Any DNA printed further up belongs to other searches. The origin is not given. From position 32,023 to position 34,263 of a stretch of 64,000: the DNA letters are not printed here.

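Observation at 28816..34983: CMP-sugar module without a NeuB-type synthase: fused transketolase + aldehyde dehydrogenase + NeuC-like + NeuA-like + SDR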

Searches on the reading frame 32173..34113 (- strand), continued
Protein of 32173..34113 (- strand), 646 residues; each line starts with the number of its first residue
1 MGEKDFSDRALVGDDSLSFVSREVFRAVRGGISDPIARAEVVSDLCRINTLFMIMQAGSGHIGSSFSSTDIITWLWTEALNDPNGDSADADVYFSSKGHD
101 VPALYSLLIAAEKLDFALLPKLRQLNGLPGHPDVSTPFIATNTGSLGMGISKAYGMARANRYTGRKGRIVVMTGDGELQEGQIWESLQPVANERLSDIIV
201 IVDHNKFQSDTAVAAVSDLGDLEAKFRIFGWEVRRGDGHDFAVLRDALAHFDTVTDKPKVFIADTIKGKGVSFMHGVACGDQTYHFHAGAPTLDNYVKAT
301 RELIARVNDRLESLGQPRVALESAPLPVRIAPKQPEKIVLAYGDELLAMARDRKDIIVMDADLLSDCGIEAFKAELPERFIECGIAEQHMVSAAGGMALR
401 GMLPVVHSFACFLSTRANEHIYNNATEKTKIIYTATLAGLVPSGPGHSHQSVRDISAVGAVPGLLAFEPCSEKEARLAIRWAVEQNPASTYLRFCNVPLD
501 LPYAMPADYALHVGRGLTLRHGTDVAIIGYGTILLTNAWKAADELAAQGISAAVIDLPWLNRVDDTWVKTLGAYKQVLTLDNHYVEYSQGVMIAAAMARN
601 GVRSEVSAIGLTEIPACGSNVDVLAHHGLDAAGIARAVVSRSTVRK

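Call 29: find_homologous_proteins(query=L041:13990-15057:+, max_evalue=1e-40)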
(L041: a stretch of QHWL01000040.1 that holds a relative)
Query L041:13990-15057:+ (355 aa): 7924 proteins with E <= 1e-40 among 8000 candidates; the best 120 are listed.
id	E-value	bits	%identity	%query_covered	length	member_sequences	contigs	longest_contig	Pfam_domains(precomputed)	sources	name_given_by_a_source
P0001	8.0e-234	793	99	100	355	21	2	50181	PF03102.21,PF08666.18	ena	-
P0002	1.7e-201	687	89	96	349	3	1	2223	PF03102.21,PF08666.18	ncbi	-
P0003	4.0e-194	663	85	96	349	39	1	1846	PF03102.21,PF08666.18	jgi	-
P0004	3.0e-193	660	85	96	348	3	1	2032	PF03102.21,PF08666.18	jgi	jgi:sialic acid synthase SpsE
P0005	4.2e-193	659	85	97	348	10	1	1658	PF03102.21,PF08666.18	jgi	-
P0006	5.1e-193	659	85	96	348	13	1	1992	PF03102.21,PF08666.18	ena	-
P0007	4.2e-191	653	84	96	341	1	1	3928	PF03102.21,PF08666.18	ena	-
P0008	5.6e-191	652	84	97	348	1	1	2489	PF03102.21,PF08666.18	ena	-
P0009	6.2e-191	652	85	95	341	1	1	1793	PF03102.21,PF08666.18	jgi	jgi:sialic acid synthase SpsE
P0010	6.8e-191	652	84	96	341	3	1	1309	PF03102.21,PF08666.18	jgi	jgi:N-acetylneuraminate synthase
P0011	1.6e-190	651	83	97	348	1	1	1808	PF03102.21,PF08666.18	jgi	jgi:sialic acid synthase SpsE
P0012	2.7e-190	650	84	95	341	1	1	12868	PF03102.21,PF08666.18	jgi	jgi:sialic acid synthase SpsE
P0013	1.7e-189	647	84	96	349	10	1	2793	PF03102.21,PF08666.18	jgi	jgi:sialic acid synthase SpsE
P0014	2.8e-189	647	84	96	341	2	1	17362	PF03102.21,PF08666.18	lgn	-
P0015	4.9e-189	646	81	99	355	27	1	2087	PF03102.21,PF08666.18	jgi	-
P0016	4.9e-189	646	83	96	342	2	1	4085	PF03102.21,PF08666.18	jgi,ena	-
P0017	7.6e-189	645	83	97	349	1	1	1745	PF03102.21,PF08666.18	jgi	jgi:N,N'-diacetyllegionaminate synthase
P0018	2.3e-188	644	84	95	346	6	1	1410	PF03102.21,PF08666.18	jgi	jgi:sialic acid synthase SpsE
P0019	4.1e-188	643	83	95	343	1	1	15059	PF03102.21,PF08666.18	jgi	jgi:N-acetylneuraminate synthase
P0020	1.0e-187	642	83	95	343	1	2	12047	PF03102.21,PF08666.18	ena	-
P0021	2.2e-187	640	82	96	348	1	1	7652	PF03102.21,PF08666.18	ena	-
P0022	2.4e-187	640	83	96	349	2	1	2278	PF03102.21,PF08666.18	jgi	jgi:sialic acid synthase SpsE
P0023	6.3e-187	639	83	95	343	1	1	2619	PF03102.21,PF08666.18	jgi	jgi:N,N'-diacetyllegionaminate synthase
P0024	9.9e-187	638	82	96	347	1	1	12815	PF03102.21,PF08666.18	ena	-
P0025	1.1e-186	638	81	96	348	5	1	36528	PF03102.21,PF08666.18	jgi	-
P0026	1.2e-186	638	84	96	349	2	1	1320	PF03102.21,PF08666.18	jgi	jgi:sialic acid synthase SpsE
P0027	1.3e-186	638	80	98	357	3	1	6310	PF03102.21,PF08666.18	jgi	jgi:N-acetylneuraminate synthase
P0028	1.7e-186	638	83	95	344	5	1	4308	PF03102.21,PF08666.18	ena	-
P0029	4.1e-186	636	83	97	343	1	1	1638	PF03102.21,PF08666.18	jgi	jgi:sialic acid synthase SpsE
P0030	5.3e-186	636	83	97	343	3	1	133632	PF03102.21,PF08666.18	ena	-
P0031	2.1e-185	634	81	97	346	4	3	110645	PF03102.21,PF08666.18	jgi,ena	-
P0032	1.7e-184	631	82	97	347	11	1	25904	PF03102.21,PF08666.18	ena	-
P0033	2.4e-184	630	82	97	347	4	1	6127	PF03102.21,PF08666.18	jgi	jgi:sialic acid synthase SpsE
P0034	2.7e-184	630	81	96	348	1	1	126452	PF03102.21,PF08666.18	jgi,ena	-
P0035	2.8e-184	630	83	95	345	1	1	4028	PF03102.21,PF08666.18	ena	-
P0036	3.8e-184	630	82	96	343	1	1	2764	PF03102.21,PF08666.18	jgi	jgi:N,N'-diacetyllegionaminate synthase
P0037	9.2e-184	629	81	96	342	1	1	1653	PF03102.21,PF08666.18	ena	-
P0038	9.3e-184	629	81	95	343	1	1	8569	PF03102.21,PF08666.18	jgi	jgi:sialic acid synthase SpsE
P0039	2.2e-183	627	82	95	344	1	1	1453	PF03102.21,PF08666.18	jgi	jgi:N-acetylneuraminate synthase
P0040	2.4e-183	627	83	95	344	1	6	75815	PF03102.21,PF08666.18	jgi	jgi:sialic acid synthase SpsE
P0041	5.4e-183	626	82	95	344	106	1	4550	PF03102.21,PF08666.18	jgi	-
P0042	7.0e-183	626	79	97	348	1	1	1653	PF03102.21,PF08666.18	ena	-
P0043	7.5e-183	626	82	95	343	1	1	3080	PF03102.21,PF08666.18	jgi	jgi:sialic acid synthase SpsE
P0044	9.1e-183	625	81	95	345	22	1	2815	PF03102.21,PF08666.18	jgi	jgi:N-acetylneuraminate synthase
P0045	9.2e-183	625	82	97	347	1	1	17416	PF03102.21,PF08666.18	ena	-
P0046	1.2e-182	625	82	95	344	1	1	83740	PF03102.21,PF08666.18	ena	-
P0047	1.4e-182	625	80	95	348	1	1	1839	PF03102.21,PF08666.18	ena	-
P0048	1.7e-182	624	80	96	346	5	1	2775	PF03102.21,PF08666.18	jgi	jgi:sialic acid synthase SpsE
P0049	1.7e-182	624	82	95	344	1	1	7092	PF03102.21,PF08666.18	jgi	jgi:sialic acid synthase SpsE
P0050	1.8e-182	624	81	96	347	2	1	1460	PF03102.21,PF08666.18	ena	-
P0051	2.0e-182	624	82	95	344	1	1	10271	PF03102.21,PF08666.18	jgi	jgi:sialic acid synthase SpsE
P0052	2.5e-182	624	82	95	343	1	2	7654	PF03102.21,PF08666.18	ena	-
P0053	3.1e-182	624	81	95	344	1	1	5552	PF03102.21,PF08666.18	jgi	jgi:sialic acid synthase SpsE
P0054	3.9e-182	623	81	95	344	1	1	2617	PF03102.21,PF08666.18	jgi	jgi:sialic acid synthase SpsE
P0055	5.0e-182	623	81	95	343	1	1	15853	PF03102.21,PF08666.18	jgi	jgi:sialic acid synthase SpsE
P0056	5.3e-182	623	82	95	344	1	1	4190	PF03102.21,PF08666.18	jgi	jgi:sialic acid synthase SpsE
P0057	8.7e-182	622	81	95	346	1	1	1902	PF03102.21,PF08666.18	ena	-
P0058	1.0e-181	622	82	95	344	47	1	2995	PF03102.21,PF08666.18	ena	-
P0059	1.1e-181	622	80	95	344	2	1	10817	PF03102.21,PF08666.18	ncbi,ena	-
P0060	1.4e-181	621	81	95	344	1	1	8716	PF03102.21,PF08666.18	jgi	jgi:sialic acid synthase SpsE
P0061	1.5e-181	621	82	95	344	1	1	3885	PF03102.21,PF08666.18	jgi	jgi:sialic acid synthase SpsE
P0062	1.6e-181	621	82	95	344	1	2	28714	PF03102.21,PF08666.18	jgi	jgi:sialic acid synthase SpsE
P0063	1.6e-181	621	80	95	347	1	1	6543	PF03102.21,PF08666.18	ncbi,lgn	-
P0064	4.3e-181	620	80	95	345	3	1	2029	PF03102.21,PF08666.18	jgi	jgi:N-acetylneuraminate synthase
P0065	4.5e-181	620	82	95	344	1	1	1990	PF03102.21,PF08666.18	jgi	jgi:sialic acid synthase SpsE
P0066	6.8e-181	619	81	96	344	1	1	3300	PF03102.21,PF08666.18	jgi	jgi:sialic acid synthase SpsE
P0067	1.1e-180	618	82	95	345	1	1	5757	PF03102.21,PF08666.18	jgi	jgi:sialic acid synthase SpsE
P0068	1.2e-180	618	81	96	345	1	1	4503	PF03102.21,PF08666.18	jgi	jgi:sialic acid synthase SpsE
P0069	1.4e-180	618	80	96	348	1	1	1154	PF03102.21,PF08666.18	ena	-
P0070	1.8e-180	618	81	95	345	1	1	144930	PF03102.21,PF08666.18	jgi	jgi:sialic acid synthase SpsE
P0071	2.9e-180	617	81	95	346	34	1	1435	PF03102.21,PF08666.18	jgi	-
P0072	3.0e-180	617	79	96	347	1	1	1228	PF03102.21,PF08666.18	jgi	jgi:sialic acid synthase SpsE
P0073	3.8e-180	617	81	95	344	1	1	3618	PF03102.21,PF08666.18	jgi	jgi:sialic acid synthase SpsE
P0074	4.1e-180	617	81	95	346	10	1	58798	PF03102.21,PF08666.18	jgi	jgi:N-acetylneuraminate synthase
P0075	4.5e-180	616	80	95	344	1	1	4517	PF03102.21,PF08666.18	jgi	-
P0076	4.7e-180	616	81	95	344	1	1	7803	PF03102.21,PF08666.18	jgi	jgi:sialic acid synthase SpsE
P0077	4.9e-180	616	80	95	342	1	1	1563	PF03102.21,PF08666.18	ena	-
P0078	5.3e-180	616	80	96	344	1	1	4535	PF03102.21,PF08666.18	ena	-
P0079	5.4e-180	616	80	95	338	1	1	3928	PF03102.21,PF08666.18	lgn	-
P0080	5.7e-180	616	81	96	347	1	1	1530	PF03102.21,PF08666.18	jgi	jgi:sialic acid synthase SpsE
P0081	6.0e-180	616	80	95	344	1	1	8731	PF03102.21,PF08666.18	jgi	jgi:N-acetylneuraminate synthase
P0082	6.2e-180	616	80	95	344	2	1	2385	PF03102.21,PF08666.18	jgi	-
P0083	7.2e-180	616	80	96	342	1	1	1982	PF03102.21,PF08666.18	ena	-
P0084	9.5e-180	615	80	95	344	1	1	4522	PF03102.21,PF08666.18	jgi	-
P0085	1.1e-179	615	81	95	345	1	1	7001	PF03102.21,PF08666.18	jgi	jgi:sialic acid synthase SpsE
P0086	1.8e-179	614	80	95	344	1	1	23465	PF03102.21,PF08666.18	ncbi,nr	ncbi:MAG TPA: N-acetylneuraminate synthase family protein [Vicinamibacterales bacterium]|nr:N-acetyl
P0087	2.7e-179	614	80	95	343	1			PF03102.21,PF08666.18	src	-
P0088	3.0e-179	614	79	95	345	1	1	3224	PF03102.21,PF08666.18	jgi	jgi:sialic acid synthase SpsE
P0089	3.8e-179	613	79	96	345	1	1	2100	PF03102.21,PF08666.18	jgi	jgi:N,N'-diacetyllegionaminate synthase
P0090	4.2e-179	613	80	95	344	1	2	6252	PF03102.21,PF08666.18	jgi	jgi:sialic acid synthase SpsE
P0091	5.7e-179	613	81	96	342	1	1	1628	PF03102.21,PF08666.18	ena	-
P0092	5.9e-179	613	80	95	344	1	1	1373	PF03102.21,PF08666.18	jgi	jgi:N-acetylneuraminate synthase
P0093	5.9e-179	613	80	95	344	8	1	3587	PF03102.21,PF08666.18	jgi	-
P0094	6.6e-179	613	80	95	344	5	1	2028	PF03102.21,PF08666.18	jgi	jgi:sialic acid synthase SpsE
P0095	9.7e-179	612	79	96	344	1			PF03102.21,PF08666.18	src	-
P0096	1.1e-178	612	80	95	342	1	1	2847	PF03102.21,PF08666.18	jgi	jgi:N-acetylneuraminate synthase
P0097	1.1e-178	612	80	95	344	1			PF03102.21,PF08666.18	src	-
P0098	1.3e-178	612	79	96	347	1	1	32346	PF03102.21,PF08666.18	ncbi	-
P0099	1.4e-178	611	80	95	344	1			PF03102.21,PF08666.18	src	-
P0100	1.5e-178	611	78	97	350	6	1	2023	PF03102.21,PF08666.18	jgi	jgi:N-acetylneuraminate synthase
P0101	1.5e-178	611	80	95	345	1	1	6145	PF03102.21,PF08666.18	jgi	jgi:N,N'-diacetyllegionaminate synthase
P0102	2.0e-178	611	78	96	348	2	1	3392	PF03102.21,PF08666.18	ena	-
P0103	2.0e-178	611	79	96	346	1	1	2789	PF03102.21,PF08666.18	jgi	jgi:sialic acid synthase SpsE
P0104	2.2e-178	611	80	95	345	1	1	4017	PF03102.21,PF08666.18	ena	-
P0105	2.4e-178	611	79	96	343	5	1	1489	PF03102.21,PF08666.18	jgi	jgi:sialic acid synthase SpsE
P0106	2.6e-178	611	83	91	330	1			PF03102.21,PF08666.18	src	-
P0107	3.4e-178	610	81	94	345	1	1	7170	PF03102.21,PF08666.18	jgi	jgi:sialic acid synthase SpsE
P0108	3.7e-178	610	80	95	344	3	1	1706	PF03102.21,PF08666.18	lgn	-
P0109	4.5e-178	610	79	96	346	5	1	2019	PF03102.21,PF08666.18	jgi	-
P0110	5.6e-178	610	80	95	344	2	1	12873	PF03102.21,PF08666.18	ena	-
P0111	6.3e-178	609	81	95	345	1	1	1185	PF03102.21,PF08666.18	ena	-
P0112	6.7e-178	609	79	95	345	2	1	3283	PF03102.21,PF08666.18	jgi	jgi:sialic acid synthase SpsE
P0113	1.3e-177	608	81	95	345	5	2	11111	PF03102.21,PF08666.18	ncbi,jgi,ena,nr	ncbi:MAG TPA: N-acetylneuraminate synthase family protein [Vicinamibacterales bacterium]|nr:N-acetyl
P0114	1.6e-177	608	77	97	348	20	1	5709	PF03102.21,PF08666.18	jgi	jgi:sialic acid synthase SpsE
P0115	2.5e-177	607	77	97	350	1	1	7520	PF03102.21,PF08666.18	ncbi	-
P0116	2.8e-177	607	80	95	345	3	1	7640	PF03102.21,PF08666.18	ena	-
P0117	4.0e-177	607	81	95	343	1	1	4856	PF03102.21,PF08666.18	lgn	-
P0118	4.7e-177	606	80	95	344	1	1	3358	PF03102.21,PF08666.18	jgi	jgi:N,N'-diacetyllegionaminate synthase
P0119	5.2e-177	606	80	95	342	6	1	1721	PF03102.21,PF08666.18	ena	-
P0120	8.2e-177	606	79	96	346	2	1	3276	PF03102.21,PF08666.18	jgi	jgi:N-acetylneuraminate synthase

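Call 30: find_encoding_contigs(protein=P0070, flank=10000, max_places=2)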
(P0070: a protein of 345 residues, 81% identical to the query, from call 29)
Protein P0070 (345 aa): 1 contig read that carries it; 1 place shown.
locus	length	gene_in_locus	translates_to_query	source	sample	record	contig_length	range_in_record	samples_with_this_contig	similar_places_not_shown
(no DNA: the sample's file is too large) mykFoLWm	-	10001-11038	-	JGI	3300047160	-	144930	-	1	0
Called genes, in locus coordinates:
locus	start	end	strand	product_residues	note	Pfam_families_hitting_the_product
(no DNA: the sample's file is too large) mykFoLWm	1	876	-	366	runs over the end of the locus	PF13489:Methyltransf_23, PF07021:MetW, PF08241:Methyltransf_11, PF08242:Methyltransf_12, PF13649:Methyltransf_25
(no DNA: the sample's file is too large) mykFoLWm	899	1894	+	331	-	PF01370:Epimerase, PF04321:RmlD_sub_bind, PF16363:GDP_Man_Dehyd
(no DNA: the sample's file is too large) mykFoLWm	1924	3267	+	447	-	PF03446:NAD_binding_2 (weak), PF03721:UDPG_MGDP_dh_N, PF00984:UDPG_MGDP_dh, PF03720:UDPG_MGDP_dh_C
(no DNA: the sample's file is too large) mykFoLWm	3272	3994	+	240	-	PF02348:CTP_transf_3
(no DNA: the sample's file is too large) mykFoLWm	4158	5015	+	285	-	PF00106:adh_short, PF08659:KR (weak), PF13561:adh_short_C2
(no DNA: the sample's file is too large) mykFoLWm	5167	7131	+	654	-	PF00456:Transketolase_N, PF13292:DXP_synthase_N, PF00676:E1_dh (weak), PF02779:Transket_pyr, PF02780:Transketolase_C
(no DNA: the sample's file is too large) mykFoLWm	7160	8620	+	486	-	PF00171:Aldedh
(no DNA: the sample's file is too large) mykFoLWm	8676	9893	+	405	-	PF02350:Epimerase_2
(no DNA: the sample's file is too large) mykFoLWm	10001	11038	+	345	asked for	PF03102:NeuB, PF08666:SAF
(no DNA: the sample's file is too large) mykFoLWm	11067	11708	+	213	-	PF13412:HTH_24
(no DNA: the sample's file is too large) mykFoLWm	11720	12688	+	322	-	PF01073:3Beta_HSD, PF01370:Epimerase, PF02719:Polysacc_synt_2, PF04321:RmlD_sub_bind, PF05368:NmrA (weak), PF07993:NAD_binding_4, PF16363:GDP_Man_Dehyd, PF13460:NAD_binding_10, +1 more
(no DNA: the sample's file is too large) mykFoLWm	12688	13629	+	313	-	PF01370:Epimerase, PF04321:RmlD_sub_bind (weak), PF13460:NAD_binding_10 (weak), PF16363:GDP_Man_Dehyd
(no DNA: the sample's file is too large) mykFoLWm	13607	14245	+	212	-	PF13489:Methyltransf_23, PF07021:MetW (weak), PF08241:Methyltransf_11, PF08242:Methyltransf_12 (faint), PF13649:Methyltransf_25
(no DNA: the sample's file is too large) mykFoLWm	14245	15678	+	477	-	PF01266:DAO, PF01593:Amino_oxidase, PF03486:HI0933_like (faint), PF07992:Pyr_redox_2 (weak), PF12831:FAD_oxidored (weak), PF13450:NAD_binding_8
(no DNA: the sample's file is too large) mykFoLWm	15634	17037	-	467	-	PF13231:PMT_2 (weak)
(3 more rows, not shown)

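Call 31: find_encoding_contigs(protein=P0030, flank=10000, max_places=2)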
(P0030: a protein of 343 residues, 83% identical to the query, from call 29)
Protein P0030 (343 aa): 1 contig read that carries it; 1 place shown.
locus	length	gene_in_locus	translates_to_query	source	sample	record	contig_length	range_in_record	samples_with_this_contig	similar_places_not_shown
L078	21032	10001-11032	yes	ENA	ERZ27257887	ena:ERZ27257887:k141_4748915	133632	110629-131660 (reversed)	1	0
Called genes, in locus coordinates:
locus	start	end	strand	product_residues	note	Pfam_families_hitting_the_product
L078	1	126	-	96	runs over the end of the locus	-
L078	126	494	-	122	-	PF10066:DUF2304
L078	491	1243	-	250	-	PF00535:Glycos_transf_2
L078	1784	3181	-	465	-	PF13231:PMT_2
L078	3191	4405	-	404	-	PF13439:Glyco_transf_4, PF13579:Glyco_trans_4_4, PF20706:GT4-conflict (weak), PF00534:Glycos_transf_1, PF13692:Glyco_trans_1_4, PF13524:Glyco_trans_1_2 (weak)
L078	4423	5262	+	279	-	PF00106:adh_short, PF01370:Epimerase (weak), PF08659:KR (weak), PF13561:adh_short_C2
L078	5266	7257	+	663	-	PF00456:Transketolase_N, PF13292:DXP_synthase_N, PF09364:XFP_N (weak), PF02779:Transket_pyr, PF02780:Transketolase_C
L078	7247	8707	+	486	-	PF00171:Aldedh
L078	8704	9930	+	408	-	PF02350:Epimerase_2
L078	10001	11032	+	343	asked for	PF03102:NeuB, PF08666:SAF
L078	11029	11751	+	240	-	PF02348:CTP_transf_3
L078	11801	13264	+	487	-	PF04464:Glyphos_transf (weak)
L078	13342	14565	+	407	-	PF09594:GT87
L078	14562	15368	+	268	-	PF01061:ABC2_membrane, PF12698:ABC2_membrane_3 (weak)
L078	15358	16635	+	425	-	PF00005:ABC_tran, PF14524:Wzt_C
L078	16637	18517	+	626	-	PF13522:GATase_6, PF13537:GATase_7, PF00733:Asn_synthase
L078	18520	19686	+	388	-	PF20706:GT4-conflict, PF00534:Glycos_transf_1, PF13692:Glyco_trans_1_4, PF13524:Glyco_trans_1_2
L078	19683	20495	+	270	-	PF10096:DUF2334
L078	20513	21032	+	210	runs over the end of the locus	PF13412:HTH_24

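Call 32: find_encoding_contigs(protein=window:32173-34113:-, flank=10000, max_places=4)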
Protein window:32173-34113:- (646 aa): 1 contig read that carries it; 1 place shown.
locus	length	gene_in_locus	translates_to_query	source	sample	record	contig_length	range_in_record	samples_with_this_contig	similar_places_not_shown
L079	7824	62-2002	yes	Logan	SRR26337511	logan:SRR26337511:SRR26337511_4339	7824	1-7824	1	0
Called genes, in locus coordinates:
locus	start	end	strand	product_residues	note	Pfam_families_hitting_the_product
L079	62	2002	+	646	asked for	PF00456:Transketolase_N, PF13292:DXP_synthase_N, PF02779:Transket_pyr, PF02780:Transketolase_C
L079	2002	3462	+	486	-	PF00171:Aldedh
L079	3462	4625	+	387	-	PF02350:Epimerase_2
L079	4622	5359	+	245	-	PF02348:CTP_transf_3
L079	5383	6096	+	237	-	PF13412:HTH_24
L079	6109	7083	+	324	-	PF01073:3Beta_HSD, PF01370:Epimerase, PF02719:Polysacc_synt_2, PF04321:RmlD_sub_bind, PF05368:NmrA, PF07993:NAD_binding_4, PF16363:GDP_Man_Dehyd, PF13460:NAD_binding_10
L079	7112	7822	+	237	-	?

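Call 34: search_protein_families(library=pfam, proteins=[L054:1489-2043:+, L054:2171-3097:+, L054:4388-5587:+, L054:6294-6935:+, L054:6972-8048:-, L054:8148-9188:+, L054:15043-16059:+, L054:17144-17629:+, L054:18436-19122:+, L054:19132-19779:+], max_evalue=0.001)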
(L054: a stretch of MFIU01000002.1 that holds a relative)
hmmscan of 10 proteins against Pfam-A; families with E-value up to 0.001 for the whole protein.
L054:1489-2043:+ (184 aa): 1 family
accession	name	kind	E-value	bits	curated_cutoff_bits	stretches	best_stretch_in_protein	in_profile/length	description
PF20803.2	PaaX_M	-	6.9e-24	84.2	24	1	100-173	2-75/83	PaaX protein central Cas2-like domain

L054:2171-3097:+ (308 aa): 1 family
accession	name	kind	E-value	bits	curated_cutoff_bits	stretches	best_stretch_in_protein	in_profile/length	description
PF00892.27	EamA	-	0.00013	22.7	28.2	1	8-133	6-134/135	EamA-like transporter family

L054:4388-5587:+ (399 aa): 4 families
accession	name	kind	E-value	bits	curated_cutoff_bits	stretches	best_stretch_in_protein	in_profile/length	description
PF02254.24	TrkA_N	-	7.2e-05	23.5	23.8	1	57-97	3-43/116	TrkA-N domain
PF01408.29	GFO_IDH_MocA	-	8.2e-05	23.7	24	1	54-179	2-119/120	Oxidoreductase family, NAD-binding Rossmann fold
PF02737.24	3HCDH_N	-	8.4e-05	23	22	1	54-95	1-42/180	3-hydroxyacyl-CoA dehydrogenase, NAD binding domain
PF22725.1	GFO_IDH_MocA_C3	-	0.00065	20.1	27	0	189-321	2-123/124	GFO/IDH/MocA C-terminal domain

L054:6294-6935:+ (213 aa): 3 families
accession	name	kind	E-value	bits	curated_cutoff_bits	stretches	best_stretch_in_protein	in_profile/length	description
PF13419.12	HAD_2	-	1.9e-20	74.1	23.8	1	5-184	1-177/178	Haloacid dehalogenase-like hydrolase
PF00702.32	Hydrolase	-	2.3e-18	67.7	26.4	1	2-179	1-191/191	haloacid dehalogenase-like hydrolase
PF12710.13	HAD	-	3.8e-05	24.6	27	1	5-176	1-189/189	haloacid dehalogenase-like hydrolase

L054:6972-8048:- (358 aa): 0 families

L054:8148-9188:+ (346 aa): 7 families
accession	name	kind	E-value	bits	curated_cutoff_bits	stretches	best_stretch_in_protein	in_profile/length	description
PF02737.24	3HCDH_N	-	2.7e-05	24.6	22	1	4-45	1-42/180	3-hydroxyacyl-CoA dehydrogenase, NAD binding domain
PF01408.29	GFO_IDH_MocA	-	4e-05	24.7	24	1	4-128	2-118/120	Oxidoreductase family, NAD-binding Rossmann fold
PF02254.24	TrkA_N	-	7.9e-05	23.4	23.8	1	7-47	3-43/116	TrkA-N domain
PF22725.1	GFO_IDH_MocA_C3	-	0.00021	21.8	27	1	141-271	4-123/124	GFO/IDH/MocA C-terminal domain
PF01262.27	AlaDh_PNT_C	-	0.00061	19.7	23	1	4-43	30-69/214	Alanine dehydrogenase/PNT, C-terminal domain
PF07992.20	Pyr_redox_2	-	0.00064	19.7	26.1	0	4-44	144-184/291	Pyridine nucleotide-disulphide oxidoreductase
PF13478.12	XdhC_C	-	0.0007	20.5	29.7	0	7-40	3-38/125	XdhC Rossmann domain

L054:15043-16059:+ (338 aa): 1 family
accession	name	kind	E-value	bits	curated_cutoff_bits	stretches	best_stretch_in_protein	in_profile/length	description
PF00294.29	PfkB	-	3.6e-08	33.5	25.8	1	220-325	176-288/302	pfkB family carbohydrate kinase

L054:17144-17629:+ (161 aa): 0 families

L054:18436-19122:+ (228 aa): 1 family
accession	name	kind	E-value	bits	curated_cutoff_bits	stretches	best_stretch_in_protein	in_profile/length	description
PF00892.27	EamA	-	1.9e-06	28.6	28.2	1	5-137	2-132/135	EamA-like transporter family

L054:19132-19779:+ (215 aa): 1 family
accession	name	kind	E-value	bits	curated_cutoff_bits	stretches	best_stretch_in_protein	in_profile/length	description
PF01797.21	Y1_Tnp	-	3e-06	27.8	23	1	66-144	36-119/121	Transposase IS200 like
